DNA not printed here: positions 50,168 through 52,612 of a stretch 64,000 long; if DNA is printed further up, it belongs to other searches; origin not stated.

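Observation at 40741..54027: Complete polyprenyl-phospho-arabinose (DPA-type) donor pathway in one operon-like run with two GT-C transferases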

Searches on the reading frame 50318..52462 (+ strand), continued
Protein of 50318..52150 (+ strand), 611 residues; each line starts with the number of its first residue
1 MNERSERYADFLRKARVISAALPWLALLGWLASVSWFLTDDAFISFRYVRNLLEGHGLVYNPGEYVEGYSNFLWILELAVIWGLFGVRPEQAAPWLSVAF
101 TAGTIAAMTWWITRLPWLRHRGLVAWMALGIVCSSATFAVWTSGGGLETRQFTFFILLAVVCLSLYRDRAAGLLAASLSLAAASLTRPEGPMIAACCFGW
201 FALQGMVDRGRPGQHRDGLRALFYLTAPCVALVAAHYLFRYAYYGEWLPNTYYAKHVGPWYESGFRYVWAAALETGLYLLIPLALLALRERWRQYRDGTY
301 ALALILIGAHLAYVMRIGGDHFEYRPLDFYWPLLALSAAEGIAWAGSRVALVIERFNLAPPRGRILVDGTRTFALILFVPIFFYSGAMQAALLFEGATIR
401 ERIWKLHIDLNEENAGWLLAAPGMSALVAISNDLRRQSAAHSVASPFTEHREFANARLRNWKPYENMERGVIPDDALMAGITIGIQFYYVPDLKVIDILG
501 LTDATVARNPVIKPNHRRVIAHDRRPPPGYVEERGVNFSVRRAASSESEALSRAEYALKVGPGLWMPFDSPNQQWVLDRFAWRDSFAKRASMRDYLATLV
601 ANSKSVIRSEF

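Call 86: search_protein_families(library=pfam, proteins=[L013:13322-14482:-, L013:17483-18547:-, L013:18745-19890:-, L013:1214-2494:-, L013:232-1092:-, L008:8663-9676:+, L012:20418-20804:+, L012:5488-7863:+, L008:14864-17410:+], max_evalue=0.0001)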
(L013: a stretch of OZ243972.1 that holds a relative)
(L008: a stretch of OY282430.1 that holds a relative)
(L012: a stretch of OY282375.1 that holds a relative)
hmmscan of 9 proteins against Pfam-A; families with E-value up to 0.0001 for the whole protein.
L013:13322-14482:- (386 aa): 3 families
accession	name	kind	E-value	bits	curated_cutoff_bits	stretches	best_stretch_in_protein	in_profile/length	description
PF00589.27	Phage_integrase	-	3.8e-22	79.3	27.1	1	197-359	2-170/172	Phage integrase family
PF22022.2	Phage_int_M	-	1.8e-07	31.7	27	1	105-187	11-94/96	Phage integrase central domain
PF13356.12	Arm-DNA-bind_3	-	1.8e-05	25.2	27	1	8-85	1-73/83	Arm DNA-binding domain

L013:17483-18547:- (354 aa): 4 families
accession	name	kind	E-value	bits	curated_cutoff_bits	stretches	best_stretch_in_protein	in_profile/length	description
PF14659.12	Phage_int_SAM_3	-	5.1e-09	36.7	22.6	1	96-151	2-57/58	Phage integrase, N-terminal SAM-like domain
PF13356.12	Arm-DNA-bind_3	-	2e-08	34.7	27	1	6-84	1-74/83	Arm DNA-binding domain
PF00589.27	Phage_integrase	-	5.4e-08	33.2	27.1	1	199-330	2-141/172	Phage integrase family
PF22022.2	Phage_int_M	-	3e-06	27.8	27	1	96-180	1-87/96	Phage integrase central domain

L013:18745-19890:- (381 aa): 3 families
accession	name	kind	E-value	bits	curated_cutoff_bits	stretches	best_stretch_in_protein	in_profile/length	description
PF00589.27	Phage_integrase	-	3.7e-15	56.6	27.1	1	206-364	2-169/172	Phage integrase family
PF13356.12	Arm-DNA-bind_3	-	1.7e-11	44.6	27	1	13-95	1-78/83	Arm DNA-binding domain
PF14659.12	Phage_int_SAM_3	-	3.9e-06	27.4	22.6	1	111-158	10-57/58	Phage integrase, N-terminal SAM-like domain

L013:1214-2494:- (426 aa): 2 families
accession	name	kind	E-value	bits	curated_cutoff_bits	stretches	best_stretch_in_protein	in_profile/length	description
PF01548.23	DEDD_Tnp_IS110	-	1.8e-24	86.7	29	1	24-171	1-152/155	Transposase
PF02371.22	Transposase_20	-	3.5e-22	79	21.3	1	268-352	2-85/87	Transposase IS116/IS110/IS902 family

L013:232-1092:- (286 aa): 2 families
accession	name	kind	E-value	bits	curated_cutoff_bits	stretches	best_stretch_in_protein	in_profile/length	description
PF00589.27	Phage_integrase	-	3.1e-22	79.6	27.1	1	97-257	2-168/172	Phage integrase family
PF22022.2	Phage_int_M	-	6.9e-07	29.9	27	1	14-87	20-94/96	Phage integrase central domain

L008:8663-9676:+ (337 aa): 3 families
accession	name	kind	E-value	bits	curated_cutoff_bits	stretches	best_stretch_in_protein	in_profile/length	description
PF13936.12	HTH_38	-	2.7e-15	56.2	27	1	14-56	2-44/44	Helix-turn-helix domain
PF13565.12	HTH_32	-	9.1e-06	26.6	33.7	1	48-125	1-72/73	Homeodomain-like domain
PF00665.32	rve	-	1.1e-05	26.1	32.6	1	182-268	8-102/102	Integrase core domain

L012:20418-20804:+ (128 aa): 5 families
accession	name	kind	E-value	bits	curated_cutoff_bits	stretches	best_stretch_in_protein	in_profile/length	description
PF01710.22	HTH_Tnp_IS630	-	1.7e-08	34.9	21.3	1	6-117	4-101/119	Transposase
PF13384.12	HTH_23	-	2.9e-07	30.6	24.6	1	6-49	3-46/50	Homeodomain-like domain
PF13565.12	HTH_32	-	5.9e-06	27.2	33.7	1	39-105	4-71/73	Homeodomain-like domain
PF13518.12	HTH_28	-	8.2e-06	26.2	25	1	10-49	2-41/52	Helix-turn-helix domain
PF13592.12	HTH_33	-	8.3e-05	22.6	25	0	82-123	6-47/60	Winged helix-turn helix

L012:5488-7863:+ (791 aa): 0 families

L008:14864-17410:+ (848 aa): 1 family
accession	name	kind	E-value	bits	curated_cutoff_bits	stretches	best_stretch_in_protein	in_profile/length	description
PF13231.12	PMT_2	-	8.9e-10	39.4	26.1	1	155-290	25-155/160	Dolichyl-phosphate-mannose-protein mannosyltransferase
